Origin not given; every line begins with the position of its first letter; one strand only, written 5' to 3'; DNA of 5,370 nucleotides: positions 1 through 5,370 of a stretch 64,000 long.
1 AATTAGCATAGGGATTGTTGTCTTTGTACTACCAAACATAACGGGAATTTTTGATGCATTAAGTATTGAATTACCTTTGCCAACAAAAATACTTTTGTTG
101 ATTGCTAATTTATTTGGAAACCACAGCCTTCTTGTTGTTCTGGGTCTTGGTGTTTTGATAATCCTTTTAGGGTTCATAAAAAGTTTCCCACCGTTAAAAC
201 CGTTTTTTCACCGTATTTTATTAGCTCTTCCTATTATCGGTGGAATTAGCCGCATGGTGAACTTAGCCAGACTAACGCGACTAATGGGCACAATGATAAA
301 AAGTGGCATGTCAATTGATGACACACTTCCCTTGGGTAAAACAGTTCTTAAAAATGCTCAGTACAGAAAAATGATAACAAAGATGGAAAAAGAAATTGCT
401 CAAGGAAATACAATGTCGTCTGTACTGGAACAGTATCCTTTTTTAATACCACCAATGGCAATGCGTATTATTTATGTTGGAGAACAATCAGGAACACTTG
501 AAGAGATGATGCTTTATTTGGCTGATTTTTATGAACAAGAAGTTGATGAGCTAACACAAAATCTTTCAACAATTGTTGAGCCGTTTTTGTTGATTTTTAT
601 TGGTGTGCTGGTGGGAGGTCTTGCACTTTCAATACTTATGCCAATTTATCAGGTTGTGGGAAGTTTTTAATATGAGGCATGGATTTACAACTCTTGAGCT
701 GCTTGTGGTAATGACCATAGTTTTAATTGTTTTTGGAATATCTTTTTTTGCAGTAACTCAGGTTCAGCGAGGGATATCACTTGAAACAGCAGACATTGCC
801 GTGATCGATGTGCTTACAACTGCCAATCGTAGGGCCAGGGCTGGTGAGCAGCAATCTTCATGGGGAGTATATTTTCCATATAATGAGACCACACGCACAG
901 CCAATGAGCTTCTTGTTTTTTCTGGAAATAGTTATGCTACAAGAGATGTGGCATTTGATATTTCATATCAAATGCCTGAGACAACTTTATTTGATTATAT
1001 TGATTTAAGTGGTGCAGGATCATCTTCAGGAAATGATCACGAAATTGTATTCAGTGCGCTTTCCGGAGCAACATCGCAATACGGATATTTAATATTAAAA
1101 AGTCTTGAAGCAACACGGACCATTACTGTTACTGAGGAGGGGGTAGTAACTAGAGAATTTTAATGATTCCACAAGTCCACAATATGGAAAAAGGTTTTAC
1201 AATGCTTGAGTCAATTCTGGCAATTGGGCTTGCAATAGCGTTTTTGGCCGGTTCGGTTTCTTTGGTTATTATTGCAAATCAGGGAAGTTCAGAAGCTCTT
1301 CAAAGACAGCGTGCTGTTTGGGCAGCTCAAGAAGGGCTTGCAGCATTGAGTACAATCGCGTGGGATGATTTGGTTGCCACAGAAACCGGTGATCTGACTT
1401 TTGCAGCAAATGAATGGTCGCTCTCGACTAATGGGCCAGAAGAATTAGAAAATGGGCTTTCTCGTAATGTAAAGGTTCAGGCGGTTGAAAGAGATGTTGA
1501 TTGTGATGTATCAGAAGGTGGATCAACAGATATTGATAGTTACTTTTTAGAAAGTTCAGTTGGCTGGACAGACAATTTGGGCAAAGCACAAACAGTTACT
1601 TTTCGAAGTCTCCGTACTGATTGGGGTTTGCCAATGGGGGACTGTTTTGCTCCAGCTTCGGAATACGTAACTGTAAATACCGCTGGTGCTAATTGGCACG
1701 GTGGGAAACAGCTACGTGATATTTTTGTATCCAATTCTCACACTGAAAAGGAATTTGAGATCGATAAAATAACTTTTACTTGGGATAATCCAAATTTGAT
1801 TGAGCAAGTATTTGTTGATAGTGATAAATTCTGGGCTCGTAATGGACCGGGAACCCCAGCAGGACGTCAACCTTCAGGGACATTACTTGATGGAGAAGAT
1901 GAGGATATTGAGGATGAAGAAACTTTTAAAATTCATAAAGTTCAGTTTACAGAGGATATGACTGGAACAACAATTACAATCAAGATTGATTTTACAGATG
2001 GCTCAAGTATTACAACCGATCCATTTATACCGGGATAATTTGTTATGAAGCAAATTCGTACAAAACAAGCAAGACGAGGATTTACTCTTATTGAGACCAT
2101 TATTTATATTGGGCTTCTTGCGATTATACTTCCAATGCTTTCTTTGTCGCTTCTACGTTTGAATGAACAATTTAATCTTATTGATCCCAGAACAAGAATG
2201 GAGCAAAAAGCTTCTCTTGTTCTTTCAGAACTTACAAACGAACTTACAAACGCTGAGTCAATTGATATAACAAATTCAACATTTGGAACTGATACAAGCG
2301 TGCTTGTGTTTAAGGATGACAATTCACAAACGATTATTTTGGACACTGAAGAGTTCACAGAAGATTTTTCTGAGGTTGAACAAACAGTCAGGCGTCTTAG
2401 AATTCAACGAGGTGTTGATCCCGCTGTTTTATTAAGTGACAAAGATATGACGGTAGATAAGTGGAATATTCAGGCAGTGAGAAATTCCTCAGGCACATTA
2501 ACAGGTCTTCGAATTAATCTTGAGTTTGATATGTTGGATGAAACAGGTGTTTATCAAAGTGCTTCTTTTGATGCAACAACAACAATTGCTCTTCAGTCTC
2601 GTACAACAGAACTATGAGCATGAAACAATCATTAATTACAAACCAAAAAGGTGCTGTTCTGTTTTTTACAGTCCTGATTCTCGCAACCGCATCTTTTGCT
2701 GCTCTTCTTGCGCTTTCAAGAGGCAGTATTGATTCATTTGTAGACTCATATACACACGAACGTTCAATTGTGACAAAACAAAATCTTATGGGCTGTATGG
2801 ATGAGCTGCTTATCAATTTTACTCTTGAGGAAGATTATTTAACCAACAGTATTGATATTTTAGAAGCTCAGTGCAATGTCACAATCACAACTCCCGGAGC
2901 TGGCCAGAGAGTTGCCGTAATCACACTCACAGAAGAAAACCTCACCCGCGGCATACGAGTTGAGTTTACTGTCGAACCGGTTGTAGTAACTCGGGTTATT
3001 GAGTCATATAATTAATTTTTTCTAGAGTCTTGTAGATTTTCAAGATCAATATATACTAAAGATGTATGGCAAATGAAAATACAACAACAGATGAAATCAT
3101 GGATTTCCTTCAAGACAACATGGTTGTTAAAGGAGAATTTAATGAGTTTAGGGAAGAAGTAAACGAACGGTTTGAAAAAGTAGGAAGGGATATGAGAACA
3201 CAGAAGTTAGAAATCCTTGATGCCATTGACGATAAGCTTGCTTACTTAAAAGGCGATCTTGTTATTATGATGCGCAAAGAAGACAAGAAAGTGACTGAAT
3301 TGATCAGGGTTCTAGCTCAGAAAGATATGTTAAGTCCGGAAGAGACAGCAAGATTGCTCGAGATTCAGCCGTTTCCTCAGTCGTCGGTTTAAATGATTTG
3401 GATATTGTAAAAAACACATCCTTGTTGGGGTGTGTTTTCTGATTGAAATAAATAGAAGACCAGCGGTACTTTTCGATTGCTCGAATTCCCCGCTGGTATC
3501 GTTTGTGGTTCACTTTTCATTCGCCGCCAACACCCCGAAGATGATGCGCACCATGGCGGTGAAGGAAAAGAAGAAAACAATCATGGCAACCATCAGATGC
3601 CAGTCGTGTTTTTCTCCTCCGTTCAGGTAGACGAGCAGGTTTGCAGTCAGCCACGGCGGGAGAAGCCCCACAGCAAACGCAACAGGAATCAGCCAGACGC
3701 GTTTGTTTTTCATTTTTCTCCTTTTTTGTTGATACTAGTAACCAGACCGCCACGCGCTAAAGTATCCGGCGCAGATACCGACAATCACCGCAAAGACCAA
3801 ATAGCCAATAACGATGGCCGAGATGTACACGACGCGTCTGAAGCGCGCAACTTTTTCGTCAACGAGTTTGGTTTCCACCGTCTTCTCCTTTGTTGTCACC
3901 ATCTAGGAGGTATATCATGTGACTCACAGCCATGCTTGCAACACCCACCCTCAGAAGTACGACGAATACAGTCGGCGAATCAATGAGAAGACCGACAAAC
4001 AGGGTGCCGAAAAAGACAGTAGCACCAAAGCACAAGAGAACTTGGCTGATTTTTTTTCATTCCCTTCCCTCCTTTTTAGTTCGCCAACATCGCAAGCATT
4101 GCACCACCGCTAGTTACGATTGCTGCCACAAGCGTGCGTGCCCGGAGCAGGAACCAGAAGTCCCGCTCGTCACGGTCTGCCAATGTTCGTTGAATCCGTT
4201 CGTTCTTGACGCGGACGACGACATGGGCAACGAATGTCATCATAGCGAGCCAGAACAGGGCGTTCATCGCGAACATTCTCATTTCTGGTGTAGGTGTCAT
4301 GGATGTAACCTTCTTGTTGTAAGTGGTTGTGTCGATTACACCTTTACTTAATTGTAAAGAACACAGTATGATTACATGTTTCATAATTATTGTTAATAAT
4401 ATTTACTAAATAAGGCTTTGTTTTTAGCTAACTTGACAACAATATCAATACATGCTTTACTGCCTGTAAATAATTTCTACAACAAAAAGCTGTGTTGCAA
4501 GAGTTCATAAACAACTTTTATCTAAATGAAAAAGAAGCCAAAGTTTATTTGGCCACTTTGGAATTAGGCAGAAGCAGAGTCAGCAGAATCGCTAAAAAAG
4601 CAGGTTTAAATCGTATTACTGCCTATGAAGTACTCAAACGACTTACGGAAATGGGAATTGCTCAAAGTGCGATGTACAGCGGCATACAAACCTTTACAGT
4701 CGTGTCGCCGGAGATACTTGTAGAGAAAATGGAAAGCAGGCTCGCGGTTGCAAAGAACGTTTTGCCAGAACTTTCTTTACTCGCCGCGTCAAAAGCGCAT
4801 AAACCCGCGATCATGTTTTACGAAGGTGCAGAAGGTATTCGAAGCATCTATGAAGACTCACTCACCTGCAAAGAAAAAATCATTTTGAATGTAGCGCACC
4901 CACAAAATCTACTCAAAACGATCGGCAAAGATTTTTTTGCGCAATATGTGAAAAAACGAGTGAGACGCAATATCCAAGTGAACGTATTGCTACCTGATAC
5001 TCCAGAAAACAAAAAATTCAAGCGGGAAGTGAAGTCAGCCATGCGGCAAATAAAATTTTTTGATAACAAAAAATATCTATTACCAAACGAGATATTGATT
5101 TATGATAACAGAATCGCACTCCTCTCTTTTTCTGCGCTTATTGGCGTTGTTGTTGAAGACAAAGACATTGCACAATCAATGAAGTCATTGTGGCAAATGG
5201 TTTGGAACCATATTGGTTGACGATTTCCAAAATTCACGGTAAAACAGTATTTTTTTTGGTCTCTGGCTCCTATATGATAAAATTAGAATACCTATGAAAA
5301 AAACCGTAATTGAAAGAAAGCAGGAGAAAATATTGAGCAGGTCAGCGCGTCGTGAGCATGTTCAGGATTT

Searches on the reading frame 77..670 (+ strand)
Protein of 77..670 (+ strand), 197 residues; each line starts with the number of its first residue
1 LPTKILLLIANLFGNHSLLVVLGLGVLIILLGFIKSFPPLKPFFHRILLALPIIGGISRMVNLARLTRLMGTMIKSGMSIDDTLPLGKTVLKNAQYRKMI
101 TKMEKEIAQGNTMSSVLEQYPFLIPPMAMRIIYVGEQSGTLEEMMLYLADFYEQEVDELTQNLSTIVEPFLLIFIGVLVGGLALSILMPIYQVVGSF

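Call 67: search_protein_families(library=pfam, proteins=[window:77-670:+], max_evalue=0.0001)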
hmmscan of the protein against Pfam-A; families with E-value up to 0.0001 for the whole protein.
window:77-670:+ (197 aa): 1 family
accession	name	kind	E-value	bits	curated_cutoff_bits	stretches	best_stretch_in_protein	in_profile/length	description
PF00482.28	T2SSF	-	4.2e-26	91.8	25.2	1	67-189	2-125/125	Type II secretion system (T2SS), protein F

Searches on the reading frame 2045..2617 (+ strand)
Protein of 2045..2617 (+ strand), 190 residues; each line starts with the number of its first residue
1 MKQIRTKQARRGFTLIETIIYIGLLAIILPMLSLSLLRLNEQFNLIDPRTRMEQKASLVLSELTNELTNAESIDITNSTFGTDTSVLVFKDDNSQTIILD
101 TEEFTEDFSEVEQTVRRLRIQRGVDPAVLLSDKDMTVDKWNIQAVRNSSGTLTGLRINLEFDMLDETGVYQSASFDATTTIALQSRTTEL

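Call 67: search_protein_families(library=pfam, proteins=[window:2045-2617:+], max_evalue=0.0001)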
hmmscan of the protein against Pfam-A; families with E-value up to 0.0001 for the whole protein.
window:2045-2617:+ (190 aa): 1 family
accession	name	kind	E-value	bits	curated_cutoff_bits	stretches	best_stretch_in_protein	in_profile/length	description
PF07963.17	N_methyl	-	7.1e-05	22.7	21.2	0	9-29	3-23/27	Prokaryotic N-terminal methylation motif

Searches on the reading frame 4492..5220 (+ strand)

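Call 67: search_protein_families(library=pfam, proteins=[window:4492-5220:+], max_evalue=0.0001)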
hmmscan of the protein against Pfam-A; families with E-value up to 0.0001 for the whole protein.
window:4492-5220:+ (242 aa): 1 family
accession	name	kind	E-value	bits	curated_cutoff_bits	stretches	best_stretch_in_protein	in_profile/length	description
PF01978.25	TrmB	-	3.1e-11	43.4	25.6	1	11-60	6-55/68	Sugar-specific transcriptional regulator TrmB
